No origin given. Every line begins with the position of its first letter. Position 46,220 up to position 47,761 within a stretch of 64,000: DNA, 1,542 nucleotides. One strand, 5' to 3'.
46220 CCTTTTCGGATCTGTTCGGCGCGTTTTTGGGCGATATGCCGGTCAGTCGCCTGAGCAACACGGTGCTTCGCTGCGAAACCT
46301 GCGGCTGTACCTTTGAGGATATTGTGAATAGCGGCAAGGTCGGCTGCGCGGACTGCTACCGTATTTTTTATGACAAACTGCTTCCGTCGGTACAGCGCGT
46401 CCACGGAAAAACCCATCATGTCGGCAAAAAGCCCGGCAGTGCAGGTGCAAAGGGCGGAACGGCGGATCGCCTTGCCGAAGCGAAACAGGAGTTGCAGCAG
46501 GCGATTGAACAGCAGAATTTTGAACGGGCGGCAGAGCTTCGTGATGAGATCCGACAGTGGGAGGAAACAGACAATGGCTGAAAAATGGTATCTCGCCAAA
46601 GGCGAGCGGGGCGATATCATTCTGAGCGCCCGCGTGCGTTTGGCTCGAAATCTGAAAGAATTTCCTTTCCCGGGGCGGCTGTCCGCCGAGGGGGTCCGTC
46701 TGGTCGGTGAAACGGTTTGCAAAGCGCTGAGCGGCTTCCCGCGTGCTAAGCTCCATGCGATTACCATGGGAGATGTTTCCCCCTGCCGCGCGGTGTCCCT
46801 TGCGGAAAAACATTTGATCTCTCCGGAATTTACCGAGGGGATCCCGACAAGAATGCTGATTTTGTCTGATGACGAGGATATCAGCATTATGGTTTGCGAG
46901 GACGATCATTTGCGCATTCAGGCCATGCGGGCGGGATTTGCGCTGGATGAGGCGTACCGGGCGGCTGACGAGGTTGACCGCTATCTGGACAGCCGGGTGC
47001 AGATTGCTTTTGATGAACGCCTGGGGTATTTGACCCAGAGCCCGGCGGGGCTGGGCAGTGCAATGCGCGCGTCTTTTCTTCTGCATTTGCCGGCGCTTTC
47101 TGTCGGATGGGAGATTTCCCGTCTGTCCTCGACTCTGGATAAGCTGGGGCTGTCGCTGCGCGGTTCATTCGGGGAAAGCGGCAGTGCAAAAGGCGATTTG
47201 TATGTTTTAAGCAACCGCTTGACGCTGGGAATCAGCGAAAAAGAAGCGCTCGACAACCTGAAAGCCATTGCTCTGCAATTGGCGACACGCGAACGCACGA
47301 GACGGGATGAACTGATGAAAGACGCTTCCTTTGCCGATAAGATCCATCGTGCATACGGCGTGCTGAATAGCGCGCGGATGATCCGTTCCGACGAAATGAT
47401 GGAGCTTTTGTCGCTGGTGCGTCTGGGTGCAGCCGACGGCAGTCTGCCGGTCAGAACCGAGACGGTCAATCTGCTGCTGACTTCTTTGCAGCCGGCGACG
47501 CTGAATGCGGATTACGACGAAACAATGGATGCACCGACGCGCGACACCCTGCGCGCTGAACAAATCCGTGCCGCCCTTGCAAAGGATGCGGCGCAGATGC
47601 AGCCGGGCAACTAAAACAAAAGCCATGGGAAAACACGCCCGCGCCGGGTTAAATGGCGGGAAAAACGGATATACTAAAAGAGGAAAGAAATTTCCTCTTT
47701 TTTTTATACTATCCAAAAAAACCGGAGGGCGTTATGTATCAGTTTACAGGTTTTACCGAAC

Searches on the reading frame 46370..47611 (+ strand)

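Call 14: search_protein_families(library=pfam, proteins=[window:46370-47611:+], max_evalue=0.01)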
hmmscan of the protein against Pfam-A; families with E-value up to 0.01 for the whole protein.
window:46370-47611:+ (414 aa): 1 family
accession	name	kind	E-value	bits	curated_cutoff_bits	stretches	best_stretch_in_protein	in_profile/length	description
PF00217.24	ATP-gua_Ptrans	-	6.6e-50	169.8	22.4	1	115-310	5-202/203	ATP:guanido phosphotransferase, C-terminal catalytic domain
